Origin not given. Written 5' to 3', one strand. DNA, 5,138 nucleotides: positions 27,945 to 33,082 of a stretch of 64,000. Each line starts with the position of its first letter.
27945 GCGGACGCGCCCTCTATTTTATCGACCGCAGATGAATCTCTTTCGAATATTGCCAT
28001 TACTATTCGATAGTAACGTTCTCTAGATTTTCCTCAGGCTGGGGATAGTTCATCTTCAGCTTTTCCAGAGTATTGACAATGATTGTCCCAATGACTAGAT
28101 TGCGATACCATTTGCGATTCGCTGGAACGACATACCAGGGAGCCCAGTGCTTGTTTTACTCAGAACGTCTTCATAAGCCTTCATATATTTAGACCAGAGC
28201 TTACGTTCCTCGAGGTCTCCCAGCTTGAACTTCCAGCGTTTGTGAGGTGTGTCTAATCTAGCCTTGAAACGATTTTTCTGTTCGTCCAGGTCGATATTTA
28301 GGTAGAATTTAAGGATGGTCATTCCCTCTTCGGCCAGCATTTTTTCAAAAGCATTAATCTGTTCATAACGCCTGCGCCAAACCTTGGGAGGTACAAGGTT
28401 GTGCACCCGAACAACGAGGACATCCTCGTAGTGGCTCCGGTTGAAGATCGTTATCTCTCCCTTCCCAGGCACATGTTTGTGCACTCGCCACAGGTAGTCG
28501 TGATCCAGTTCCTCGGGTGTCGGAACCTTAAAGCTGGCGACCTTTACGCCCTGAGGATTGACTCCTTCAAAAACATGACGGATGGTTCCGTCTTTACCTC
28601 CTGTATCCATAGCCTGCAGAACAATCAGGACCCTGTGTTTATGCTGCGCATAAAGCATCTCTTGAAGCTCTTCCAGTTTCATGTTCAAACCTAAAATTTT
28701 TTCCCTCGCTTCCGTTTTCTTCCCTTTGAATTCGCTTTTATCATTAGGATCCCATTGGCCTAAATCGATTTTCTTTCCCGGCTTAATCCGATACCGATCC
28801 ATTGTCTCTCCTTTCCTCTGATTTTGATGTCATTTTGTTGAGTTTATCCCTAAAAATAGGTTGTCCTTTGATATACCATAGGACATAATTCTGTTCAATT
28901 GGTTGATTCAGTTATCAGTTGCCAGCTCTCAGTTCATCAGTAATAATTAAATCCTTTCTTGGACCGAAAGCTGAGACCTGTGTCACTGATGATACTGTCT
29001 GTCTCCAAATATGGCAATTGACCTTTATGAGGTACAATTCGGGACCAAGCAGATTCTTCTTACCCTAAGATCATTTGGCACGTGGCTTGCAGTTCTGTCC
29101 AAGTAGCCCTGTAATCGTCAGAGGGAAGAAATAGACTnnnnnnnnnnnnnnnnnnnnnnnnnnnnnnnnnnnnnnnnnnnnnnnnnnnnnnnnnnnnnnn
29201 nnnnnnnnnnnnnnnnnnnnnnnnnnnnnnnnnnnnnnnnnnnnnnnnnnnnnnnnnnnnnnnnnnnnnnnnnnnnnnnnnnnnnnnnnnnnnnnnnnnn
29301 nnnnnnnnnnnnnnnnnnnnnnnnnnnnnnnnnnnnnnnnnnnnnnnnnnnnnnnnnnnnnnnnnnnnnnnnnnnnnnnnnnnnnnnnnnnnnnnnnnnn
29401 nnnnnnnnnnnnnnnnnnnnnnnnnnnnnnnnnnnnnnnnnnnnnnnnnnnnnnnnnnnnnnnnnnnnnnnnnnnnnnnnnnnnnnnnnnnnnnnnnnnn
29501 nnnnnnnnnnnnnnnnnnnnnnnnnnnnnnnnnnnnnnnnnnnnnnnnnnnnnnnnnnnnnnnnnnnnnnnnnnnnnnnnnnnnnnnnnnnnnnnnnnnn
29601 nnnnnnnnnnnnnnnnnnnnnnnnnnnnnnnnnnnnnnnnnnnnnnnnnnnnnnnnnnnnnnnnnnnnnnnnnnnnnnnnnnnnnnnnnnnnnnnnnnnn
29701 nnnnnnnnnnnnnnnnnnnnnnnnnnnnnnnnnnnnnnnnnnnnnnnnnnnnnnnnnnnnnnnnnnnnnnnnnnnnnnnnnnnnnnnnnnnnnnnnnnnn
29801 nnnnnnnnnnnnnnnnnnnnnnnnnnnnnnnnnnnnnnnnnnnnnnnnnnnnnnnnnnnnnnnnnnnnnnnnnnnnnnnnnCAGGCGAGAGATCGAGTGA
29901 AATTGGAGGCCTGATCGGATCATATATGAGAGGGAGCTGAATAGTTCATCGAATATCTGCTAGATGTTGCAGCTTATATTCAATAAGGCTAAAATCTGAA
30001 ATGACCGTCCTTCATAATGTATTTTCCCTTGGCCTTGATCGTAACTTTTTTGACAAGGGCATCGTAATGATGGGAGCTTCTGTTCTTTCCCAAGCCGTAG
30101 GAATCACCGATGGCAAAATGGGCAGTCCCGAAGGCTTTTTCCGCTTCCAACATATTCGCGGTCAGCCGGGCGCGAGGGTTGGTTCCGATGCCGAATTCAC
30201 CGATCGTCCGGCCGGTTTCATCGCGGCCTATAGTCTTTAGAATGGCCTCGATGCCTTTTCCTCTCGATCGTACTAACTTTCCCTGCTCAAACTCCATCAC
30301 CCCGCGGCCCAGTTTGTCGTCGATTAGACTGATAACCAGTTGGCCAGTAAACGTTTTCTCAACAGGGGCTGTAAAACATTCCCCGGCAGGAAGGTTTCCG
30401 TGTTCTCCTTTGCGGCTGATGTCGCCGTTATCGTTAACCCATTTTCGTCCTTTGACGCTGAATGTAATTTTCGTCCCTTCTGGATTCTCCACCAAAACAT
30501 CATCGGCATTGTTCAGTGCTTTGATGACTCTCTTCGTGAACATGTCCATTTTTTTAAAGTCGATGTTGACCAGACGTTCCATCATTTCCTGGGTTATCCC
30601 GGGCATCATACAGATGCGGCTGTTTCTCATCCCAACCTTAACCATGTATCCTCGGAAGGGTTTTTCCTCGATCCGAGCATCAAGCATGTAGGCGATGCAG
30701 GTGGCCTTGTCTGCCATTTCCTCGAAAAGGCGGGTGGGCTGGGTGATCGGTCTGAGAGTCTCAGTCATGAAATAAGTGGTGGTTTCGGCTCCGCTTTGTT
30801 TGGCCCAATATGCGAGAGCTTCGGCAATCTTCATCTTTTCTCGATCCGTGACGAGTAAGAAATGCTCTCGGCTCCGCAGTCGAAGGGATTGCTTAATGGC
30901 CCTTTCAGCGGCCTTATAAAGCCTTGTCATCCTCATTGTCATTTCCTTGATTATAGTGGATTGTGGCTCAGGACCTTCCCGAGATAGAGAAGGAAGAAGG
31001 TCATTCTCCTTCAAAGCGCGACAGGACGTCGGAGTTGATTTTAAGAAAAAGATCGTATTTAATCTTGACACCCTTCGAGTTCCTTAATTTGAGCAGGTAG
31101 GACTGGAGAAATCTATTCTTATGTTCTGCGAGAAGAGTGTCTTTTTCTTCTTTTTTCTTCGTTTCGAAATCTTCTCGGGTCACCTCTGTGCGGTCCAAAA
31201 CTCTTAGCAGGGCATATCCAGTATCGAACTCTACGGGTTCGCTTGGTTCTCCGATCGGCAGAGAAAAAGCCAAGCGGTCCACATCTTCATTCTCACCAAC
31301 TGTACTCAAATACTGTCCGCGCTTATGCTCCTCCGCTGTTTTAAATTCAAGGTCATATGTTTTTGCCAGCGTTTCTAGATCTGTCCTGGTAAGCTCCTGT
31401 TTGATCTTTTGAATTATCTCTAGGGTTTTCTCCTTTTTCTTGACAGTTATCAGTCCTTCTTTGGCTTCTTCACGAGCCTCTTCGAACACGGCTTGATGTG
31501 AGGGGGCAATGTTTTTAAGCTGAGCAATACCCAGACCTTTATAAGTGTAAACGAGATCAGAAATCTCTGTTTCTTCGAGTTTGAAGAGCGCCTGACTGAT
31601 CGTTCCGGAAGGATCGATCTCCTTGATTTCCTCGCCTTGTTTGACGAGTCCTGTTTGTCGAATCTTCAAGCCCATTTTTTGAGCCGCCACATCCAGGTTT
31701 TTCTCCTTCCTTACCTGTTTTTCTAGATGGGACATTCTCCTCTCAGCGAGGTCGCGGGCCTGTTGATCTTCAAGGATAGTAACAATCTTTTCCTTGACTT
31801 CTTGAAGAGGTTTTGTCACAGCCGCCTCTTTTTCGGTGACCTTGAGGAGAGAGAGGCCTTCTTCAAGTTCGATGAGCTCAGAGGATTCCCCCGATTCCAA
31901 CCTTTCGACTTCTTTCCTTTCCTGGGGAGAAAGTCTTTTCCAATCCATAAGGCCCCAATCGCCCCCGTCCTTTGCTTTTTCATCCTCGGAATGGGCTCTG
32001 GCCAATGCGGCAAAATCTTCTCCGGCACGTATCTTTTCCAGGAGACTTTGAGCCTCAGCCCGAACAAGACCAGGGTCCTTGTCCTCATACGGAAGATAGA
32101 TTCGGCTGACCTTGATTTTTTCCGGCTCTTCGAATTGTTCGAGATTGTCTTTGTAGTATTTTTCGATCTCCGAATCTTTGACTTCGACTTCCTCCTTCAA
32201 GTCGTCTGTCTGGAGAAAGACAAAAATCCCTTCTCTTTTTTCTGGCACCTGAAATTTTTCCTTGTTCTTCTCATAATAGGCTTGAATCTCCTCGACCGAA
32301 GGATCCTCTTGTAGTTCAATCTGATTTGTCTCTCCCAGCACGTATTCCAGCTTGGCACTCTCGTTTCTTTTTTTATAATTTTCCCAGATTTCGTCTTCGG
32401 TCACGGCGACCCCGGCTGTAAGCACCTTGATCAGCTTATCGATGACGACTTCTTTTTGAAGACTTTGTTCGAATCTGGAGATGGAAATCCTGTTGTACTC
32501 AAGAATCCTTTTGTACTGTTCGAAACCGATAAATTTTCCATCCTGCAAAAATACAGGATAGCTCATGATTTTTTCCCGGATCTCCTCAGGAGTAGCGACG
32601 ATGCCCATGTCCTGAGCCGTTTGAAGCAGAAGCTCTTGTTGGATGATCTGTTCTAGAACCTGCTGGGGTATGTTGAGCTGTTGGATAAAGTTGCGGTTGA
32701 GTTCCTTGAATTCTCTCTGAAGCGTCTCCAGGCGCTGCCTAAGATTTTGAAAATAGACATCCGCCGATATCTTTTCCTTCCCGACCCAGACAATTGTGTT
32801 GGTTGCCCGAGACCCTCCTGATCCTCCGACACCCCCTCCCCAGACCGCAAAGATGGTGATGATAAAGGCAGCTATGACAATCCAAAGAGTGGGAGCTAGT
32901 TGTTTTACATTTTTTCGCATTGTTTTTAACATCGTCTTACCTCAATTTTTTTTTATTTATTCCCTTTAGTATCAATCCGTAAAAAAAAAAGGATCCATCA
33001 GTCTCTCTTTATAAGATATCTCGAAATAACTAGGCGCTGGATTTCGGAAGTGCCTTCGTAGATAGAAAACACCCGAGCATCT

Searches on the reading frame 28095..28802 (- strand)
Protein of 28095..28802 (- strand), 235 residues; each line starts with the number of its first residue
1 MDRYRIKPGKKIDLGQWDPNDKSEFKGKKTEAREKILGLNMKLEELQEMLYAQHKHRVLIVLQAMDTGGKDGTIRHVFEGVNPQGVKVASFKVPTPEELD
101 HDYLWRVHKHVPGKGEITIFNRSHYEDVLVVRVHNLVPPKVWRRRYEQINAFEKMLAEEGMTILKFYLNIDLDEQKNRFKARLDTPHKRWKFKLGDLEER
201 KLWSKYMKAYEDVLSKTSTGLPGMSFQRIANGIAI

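Call 69: search_protein_families(library=pfam, proteins=[window:28095-28802:-], max_evalue=0.00001)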
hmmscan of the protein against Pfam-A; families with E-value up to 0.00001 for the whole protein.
window:28095-28802:- (235 aa): 1 family
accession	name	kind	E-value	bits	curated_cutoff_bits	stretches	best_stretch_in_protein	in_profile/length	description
PF03976.20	PPK2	-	1.6e-64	218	22.3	1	28-219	3-193/229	Polyphosphate kinase 2 (PPK2)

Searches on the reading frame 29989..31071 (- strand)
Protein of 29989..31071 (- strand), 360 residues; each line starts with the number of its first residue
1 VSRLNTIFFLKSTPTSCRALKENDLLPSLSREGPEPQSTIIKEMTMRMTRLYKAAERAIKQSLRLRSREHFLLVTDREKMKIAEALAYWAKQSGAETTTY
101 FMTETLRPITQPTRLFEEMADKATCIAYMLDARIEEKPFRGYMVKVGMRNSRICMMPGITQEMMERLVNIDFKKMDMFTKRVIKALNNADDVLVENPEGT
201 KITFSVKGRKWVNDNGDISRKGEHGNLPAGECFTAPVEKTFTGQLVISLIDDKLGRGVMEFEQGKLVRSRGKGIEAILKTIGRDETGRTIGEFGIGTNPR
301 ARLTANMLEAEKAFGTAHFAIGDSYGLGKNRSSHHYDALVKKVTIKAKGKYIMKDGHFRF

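Call 69: search_protein_families(library=pfam, proteins=[window:29989-31071:-], max_evalue=0.00001)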
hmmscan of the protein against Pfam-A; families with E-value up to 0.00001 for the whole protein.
window:29989-31071:- (360 aa): 1 family
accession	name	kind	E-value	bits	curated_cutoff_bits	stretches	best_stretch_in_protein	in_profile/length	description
PF02073.20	Peptidase_M29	-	3.4e-17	62.8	27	1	174-336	187-377/406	Thermophilic metalloprotease (M29)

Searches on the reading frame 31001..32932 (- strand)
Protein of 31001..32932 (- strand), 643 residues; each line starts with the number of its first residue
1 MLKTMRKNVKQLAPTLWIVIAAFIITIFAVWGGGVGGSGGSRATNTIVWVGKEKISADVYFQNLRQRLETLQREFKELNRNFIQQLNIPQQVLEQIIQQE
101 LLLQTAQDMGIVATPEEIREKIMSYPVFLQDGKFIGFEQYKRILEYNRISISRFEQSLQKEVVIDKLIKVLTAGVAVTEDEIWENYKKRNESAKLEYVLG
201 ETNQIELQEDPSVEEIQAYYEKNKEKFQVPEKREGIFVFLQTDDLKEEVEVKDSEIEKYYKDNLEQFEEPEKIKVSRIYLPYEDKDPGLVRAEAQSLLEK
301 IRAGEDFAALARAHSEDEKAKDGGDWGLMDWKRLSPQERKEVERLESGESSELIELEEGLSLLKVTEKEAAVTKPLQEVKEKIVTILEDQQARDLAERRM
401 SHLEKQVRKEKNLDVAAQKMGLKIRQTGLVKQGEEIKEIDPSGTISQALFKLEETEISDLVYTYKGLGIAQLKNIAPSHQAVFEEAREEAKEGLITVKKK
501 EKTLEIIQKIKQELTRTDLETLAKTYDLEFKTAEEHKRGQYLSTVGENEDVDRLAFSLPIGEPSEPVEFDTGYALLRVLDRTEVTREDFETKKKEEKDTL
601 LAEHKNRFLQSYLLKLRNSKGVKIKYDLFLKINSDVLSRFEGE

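Call 69: search_protein_families(library=pfam, proteins=[window:31001-32932:-], max_evalue=0.00001)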
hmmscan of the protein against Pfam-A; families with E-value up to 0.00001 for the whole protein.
window:31001-32932:- (643 aa): 5 families
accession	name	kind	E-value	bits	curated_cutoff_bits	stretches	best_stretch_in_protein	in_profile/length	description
PF13624.11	SurA_N_3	-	8.2e-35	120.5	27.2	1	1-167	1-161/162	SurA-like N-terminal domain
PF13145.12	Rotamase_2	-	9.1e-31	107.6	27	2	251-381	1-121/121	PPIC-type PPIASE domain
PF00639.27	Rotamase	-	3.6e-23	82.8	21.7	1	290-366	18-96/97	PPIC-type PPIASE domain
PF13616.12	Rotamase_3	-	5.9e-21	75.6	22.5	1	266-368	9-115/116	PPIC-type PPIASE domain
PF13623.11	SurA_N_2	-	1.1e-18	67.9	28.5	1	3-134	2-136/145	SurA-like N-terminal domain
